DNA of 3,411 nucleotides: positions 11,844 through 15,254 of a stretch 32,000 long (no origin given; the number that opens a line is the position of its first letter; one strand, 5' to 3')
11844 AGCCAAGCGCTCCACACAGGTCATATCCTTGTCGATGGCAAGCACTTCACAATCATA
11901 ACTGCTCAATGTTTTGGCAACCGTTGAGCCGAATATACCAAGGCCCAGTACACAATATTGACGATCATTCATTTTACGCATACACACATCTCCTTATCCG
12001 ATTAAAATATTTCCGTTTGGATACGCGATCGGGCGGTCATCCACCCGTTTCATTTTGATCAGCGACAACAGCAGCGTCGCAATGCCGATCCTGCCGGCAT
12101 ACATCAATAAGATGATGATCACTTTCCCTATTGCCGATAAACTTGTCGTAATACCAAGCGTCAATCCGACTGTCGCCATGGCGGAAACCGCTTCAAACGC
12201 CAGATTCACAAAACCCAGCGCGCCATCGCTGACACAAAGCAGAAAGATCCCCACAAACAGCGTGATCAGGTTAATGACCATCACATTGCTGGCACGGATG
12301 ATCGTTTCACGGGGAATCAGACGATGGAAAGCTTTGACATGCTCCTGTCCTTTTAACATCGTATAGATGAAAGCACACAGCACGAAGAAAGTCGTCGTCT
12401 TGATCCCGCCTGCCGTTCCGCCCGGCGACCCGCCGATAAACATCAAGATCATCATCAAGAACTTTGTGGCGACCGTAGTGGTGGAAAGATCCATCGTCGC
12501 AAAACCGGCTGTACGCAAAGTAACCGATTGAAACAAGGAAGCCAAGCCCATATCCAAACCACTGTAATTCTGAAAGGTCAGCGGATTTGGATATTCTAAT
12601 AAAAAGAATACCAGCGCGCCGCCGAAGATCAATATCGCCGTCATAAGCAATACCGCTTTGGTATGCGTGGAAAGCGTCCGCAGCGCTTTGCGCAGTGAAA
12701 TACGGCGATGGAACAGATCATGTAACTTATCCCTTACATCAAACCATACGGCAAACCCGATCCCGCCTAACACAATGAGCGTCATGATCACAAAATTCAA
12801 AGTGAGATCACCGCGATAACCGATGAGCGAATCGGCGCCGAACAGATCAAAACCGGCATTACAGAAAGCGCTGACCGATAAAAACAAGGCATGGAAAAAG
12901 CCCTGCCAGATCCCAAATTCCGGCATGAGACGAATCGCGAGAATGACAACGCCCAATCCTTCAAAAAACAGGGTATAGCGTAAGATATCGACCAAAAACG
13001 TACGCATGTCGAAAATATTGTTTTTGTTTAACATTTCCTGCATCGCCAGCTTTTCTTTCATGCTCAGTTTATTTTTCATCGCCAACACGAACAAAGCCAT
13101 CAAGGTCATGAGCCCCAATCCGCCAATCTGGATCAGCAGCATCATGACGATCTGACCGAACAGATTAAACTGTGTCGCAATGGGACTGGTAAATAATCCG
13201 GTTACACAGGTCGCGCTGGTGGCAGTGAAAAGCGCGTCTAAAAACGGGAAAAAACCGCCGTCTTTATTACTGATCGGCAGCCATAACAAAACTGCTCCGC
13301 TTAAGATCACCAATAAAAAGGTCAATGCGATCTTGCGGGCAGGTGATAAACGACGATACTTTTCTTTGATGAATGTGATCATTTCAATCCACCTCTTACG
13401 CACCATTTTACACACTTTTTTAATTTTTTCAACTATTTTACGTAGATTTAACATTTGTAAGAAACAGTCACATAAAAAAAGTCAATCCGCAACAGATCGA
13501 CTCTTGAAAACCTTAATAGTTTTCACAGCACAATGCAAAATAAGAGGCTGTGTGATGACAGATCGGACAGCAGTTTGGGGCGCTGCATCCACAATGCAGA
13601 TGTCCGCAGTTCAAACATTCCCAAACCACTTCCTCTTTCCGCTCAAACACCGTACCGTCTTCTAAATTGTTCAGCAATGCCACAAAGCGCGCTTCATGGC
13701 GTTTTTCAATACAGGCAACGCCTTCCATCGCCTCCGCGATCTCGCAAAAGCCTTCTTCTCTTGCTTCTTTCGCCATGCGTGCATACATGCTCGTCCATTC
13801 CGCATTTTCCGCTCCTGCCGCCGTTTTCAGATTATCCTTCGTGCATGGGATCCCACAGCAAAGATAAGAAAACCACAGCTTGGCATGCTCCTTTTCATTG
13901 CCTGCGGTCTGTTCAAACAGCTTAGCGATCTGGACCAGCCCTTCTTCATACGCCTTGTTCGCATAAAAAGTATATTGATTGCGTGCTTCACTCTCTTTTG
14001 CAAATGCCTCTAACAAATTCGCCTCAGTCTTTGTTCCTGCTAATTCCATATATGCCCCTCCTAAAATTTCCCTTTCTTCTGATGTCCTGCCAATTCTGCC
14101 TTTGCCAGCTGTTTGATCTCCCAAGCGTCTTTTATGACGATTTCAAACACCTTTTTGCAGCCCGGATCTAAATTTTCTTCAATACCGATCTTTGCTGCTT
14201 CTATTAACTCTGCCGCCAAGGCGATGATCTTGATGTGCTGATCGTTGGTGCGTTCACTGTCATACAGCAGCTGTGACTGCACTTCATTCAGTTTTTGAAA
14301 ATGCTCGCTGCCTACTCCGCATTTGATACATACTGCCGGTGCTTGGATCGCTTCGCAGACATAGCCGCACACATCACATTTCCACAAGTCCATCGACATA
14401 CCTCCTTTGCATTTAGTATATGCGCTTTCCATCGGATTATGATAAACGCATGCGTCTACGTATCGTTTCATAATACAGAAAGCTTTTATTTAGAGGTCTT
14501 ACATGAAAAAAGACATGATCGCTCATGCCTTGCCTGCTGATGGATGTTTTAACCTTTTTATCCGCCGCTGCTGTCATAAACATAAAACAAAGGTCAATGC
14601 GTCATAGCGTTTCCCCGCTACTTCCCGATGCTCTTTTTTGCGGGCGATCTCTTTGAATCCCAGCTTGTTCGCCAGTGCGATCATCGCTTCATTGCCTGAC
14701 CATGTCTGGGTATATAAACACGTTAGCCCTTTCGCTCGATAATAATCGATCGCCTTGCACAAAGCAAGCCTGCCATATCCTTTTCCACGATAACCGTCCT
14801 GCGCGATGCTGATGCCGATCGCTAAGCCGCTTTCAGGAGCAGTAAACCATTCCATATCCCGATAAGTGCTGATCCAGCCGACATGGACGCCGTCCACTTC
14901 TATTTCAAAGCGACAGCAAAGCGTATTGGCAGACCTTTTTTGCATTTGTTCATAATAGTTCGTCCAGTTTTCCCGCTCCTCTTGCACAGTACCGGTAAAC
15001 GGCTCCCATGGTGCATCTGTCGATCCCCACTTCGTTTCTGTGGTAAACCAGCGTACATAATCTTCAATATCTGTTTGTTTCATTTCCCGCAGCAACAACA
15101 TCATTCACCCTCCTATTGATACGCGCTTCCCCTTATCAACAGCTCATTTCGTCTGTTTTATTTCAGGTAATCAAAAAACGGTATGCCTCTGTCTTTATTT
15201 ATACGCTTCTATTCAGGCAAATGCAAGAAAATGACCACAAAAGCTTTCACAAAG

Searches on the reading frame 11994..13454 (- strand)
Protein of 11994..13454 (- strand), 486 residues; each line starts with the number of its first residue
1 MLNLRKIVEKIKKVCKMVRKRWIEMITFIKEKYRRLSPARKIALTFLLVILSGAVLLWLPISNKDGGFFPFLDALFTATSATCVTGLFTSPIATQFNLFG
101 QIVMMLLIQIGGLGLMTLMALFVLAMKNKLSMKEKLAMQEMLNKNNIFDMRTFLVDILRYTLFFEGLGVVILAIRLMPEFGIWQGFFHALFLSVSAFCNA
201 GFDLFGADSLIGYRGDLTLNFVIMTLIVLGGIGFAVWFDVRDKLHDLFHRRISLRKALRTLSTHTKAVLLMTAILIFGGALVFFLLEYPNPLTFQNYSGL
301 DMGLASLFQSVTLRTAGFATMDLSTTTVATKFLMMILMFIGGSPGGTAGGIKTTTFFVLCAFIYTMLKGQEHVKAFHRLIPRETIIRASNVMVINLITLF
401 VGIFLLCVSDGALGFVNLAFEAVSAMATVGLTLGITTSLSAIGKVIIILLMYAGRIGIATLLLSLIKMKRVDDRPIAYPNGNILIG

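Call 24: search_protein_families(library=pfam, proteins=[window:11994-13454:-])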
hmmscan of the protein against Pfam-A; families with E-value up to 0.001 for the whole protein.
window:11994-13454:- (486 aa): 1 family
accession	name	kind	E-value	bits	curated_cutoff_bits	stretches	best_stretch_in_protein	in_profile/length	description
PF02386.22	TrkH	-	2e-58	198.6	27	1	45-468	42-493/502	Cation transport protein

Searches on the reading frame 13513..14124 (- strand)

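Call 85: search_protein_families(library=pfam, proteins=[window:13513-14124:-])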
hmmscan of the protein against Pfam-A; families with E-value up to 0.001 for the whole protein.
window:13513-14124:- (203 aa): 3 families
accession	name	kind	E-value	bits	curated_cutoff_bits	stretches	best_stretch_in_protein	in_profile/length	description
PF02915.23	Rubrerythrin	-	3.2e-19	70.1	22.8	2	36-84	2-49/137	Rubrerythrin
PF21349.2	RUBY_RBDX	-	2.1e-07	30.7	26.5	1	168-196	1-29/30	Rubrerythrin, rubredoxin-like domain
PF00210.30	Ferritin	-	0.00053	20.4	24.5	0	35-88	2-55/142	Ferritin-like domain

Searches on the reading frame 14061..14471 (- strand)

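Call 85: search_protein_families(library=pfam, proteins=[window:14061-14471:-])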
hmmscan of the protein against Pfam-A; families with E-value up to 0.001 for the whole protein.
window:14061-14471:- (136 aa): 1 family
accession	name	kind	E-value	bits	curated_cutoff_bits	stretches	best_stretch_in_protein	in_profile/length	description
PF21349.2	RUBY_RBDX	-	3.5e-09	36.4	26.5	1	30-59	1-30/30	Rubrerythrin, rubredoxin-like domain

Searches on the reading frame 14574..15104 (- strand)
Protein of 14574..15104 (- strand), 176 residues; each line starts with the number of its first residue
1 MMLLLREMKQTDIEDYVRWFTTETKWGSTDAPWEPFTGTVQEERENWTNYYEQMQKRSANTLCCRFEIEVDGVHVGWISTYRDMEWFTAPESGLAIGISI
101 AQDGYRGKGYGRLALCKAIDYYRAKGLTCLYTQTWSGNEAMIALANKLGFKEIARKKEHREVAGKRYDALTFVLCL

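Call 85: search_protein_families(library=pfam, proteins=[window:14574-15104:-])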
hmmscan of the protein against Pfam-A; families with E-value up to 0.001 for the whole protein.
window:14574-15104:- (176 aa): 4 families
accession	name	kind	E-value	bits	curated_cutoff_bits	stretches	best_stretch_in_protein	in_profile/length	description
PF13302.13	Acetyltransf_3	-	7.9e-17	62.7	25.4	1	3-151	2-138/138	Acetyltransferase (GNAT) domain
PF00583.31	Acetyltransf_1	-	3.5e-12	47.1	20.7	1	42-150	16-116/116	Acetyltransferase (GNAT) family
PF13420.13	Acetyltransf_4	-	5.8e-07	30.1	24.3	1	5-169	1-153/155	Acetyltransferase (GNAT) domain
PF13523.12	Acetyltransf_8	-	0.00027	21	27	1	42-153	26-140/145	Acetyltransferase (GNAT) domain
